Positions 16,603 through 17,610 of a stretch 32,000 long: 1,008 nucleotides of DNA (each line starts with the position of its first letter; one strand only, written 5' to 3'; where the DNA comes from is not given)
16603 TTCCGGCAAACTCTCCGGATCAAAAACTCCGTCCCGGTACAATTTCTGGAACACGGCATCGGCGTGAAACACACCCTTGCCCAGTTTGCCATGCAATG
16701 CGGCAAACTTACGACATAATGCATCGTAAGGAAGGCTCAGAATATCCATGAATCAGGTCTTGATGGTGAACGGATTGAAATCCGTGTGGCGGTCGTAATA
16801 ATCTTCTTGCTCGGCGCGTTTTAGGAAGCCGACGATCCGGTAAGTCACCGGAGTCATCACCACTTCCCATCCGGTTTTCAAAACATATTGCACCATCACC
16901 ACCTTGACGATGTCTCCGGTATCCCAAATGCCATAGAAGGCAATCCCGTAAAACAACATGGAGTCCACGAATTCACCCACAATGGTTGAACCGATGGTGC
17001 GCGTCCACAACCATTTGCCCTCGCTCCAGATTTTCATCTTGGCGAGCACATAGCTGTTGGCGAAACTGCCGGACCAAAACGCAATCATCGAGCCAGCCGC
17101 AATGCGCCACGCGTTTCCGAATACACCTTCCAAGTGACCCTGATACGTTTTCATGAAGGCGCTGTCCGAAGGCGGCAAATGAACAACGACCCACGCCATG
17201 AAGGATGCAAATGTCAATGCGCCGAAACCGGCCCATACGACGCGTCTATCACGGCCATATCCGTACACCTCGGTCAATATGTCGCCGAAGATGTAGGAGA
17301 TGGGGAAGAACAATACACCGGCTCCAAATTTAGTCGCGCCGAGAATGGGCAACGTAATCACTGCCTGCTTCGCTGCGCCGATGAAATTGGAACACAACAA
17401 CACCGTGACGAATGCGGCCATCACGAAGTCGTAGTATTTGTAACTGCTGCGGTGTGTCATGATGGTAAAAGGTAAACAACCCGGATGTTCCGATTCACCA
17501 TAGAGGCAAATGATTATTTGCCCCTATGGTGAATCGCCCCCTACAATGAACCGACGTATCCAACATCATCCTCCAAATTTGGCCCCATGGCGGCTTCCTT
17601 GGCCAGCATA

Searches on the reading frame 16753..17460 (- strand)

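Call 63: search_protein_families(library=pfam, proteins=[window:16753-17460:-], max_evalue=0.00001)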
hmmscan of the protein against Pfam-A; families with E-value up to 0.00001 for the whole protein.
window:16753-17460:- (235 aa): 1 family
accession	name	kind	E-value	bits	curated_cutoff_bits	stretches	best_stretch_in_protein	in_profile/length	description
PF02592.20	Vut_1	-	1.6e-52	178.4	27.2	1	47-208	2-151/152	Putative vitamin uptake transporter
